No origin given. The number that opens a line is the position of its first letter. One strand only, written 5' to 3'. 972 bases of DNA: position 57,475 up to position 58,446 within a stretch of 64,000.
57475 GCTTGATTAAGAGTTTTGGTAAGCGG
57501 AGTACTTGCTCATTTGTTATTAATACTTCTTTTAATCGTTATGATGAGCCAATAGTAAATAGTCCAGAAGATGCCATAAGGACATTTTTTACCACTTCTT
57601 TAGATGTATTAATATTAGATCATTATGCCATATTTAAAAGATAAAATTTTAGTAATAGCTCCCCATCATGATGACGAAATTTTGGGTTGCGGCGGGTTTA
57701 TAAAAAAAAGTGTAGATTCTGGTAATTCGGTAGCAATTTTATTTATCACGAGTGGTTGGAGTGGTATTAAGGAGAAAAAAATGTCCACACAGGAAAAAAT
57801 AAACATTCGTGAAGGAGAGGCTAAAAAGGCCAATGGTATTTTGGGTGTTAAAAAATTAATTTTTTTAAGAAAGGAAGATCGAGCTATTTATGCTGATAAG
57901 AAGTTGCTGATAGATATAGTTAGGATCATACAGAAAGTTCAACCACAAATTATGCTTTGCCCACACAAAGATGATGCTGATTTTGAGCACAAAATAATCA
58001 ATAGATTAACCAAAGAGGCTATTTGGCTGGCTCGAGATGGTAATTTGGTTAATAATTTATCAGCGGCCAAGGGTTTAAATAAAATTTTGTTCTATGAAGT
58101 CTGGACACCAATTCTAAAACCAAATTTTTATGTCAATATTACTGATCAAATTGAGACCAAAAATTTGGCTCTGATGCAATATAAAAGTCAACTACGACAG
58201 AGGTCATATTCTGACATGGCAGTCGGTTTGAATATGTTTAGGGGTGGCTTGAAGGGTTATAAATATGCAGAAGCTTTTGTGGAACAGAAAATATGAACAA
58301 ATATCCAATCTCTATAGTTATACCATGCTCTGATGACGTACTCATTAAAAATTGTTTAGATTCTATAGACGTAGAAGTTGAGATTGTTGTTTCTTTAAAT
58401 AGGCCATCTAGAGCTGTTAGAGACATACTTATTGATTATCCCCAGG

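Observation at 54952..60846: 7-deazaguanine genes (QueC-like, divergent QueF-like, YhhQ transporter) clustered with NodU-type carbamoyltransferase, LmbE-type deacetylase, GT2 and Erm/KsgA-like methyltransferase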

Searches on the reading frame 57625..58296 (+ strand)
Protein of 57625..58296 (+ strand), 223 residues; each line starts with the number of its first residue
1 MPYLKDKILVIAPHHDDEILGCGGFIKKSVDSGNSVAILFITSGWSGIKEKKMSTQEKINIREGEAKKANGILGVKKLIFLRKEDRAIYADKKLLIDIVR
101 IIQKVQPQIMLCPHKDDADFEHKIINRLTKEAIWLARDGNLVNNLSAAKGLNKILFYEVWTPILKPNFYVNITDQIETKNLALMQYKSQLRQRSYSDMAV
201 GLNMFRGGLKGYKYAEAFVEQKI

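Call 3: search_protein_families(library=pfam, proteins=[window:57625-58296:+], max_evalue=0.01)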
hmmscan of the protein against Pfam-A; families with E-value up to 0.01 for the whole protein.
window:57625-58296:+ (223 aa): 1 family
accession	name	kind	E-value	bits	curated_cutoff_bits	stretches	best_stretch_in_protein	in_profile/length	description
PF02585.22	PIG-L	-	3.5e-25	89.4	28.2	1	9-133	1-129/129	GlcNAc-PI de-N-acetylase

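Call 4: search_protein_families(library=ncbifam, proteins=[window:57625-58296:+], max_evalue=0.01)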
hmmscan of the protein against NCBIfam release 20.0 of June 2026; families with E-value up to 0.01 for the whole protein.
window:57625-58296:+ (223 aa): 4 families
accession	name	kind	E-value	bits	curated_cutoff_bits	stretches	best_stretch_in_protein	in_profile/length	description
TIGR04001.1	thiol_BshB1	equivalog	3.3e-32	112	182.5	1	7-194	3-183/226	bacillithiol biosynthesis deacetylase BshB1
TIGR04000.1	thiol_BshB2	equivalog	3.3e-09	36.7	195.25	1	7-129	2-130/217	bacillithiol biosynthesis deacetylase BshB2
NF002557.0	PRK02122.1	subfamily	2.4e-06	26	384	1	5-54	370-419/653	glucosamine-6-phosphate deaminase-like protein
TIGR03446.1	mycothiol_Mca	equivalog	0.0022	17.6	277.15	0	8-77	3-77/283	mycothiol conjugate amidase Mca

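Call 52: search_solved_structures(query=window:57625-58296:+, max_evalue=0.001, show_alignments=0)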
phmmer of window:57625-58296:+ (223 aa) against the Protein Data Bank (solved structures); distinct sequences matched with E-value up to 0.001: 9.
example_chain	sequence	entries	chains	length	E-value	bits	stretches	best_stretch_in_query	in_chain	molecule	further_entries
8bgn_A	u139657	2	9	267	9.7e-21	77.9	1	6-218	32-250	Diacetylchitobiose deacetylase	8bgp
8bgo_A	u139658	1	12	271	1e-20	77.8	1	6-218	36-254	Diacetylchitobiose deacetylase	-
3wl4_A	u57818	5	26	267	3.7e-20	76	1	6-218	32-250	Uncharacterized protein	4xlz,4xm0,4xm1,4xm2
3we7_A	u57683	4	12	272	1.5e-19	74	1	6-218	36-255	Putative uncharacterized protein PH0499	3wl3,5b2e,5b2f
2ixd_A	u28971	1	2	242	1.1e-15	61.3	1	8-192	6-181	LMBE-RELATED PROTEIN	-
6p2t_A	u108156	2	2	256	1.1e-15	61.3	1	8-191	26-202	N-acetyl-alpha-D-glucosaminyl L-malate deacetylase 1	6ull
1uan_A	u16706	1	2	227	3.4e-12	49.9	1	8-219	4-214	hypothetical protein TT1542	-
5bmo_A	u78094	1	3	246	2.3e-06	30.9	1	6-113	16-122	Putative uncharacterized protein LnmX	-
5cgz_A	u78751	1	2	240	7.3e-06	29.2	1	8-137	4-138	4-oxalmesaconate hydratase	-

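Call 70: search_protein_families(library=padloc, proteins=[window:57625-58296:+], max_evalue=0.001)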
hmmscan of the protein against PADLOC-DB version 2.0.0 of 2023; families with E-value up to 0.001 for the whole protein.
window:57625-58296:+ (223 aa): 0 families
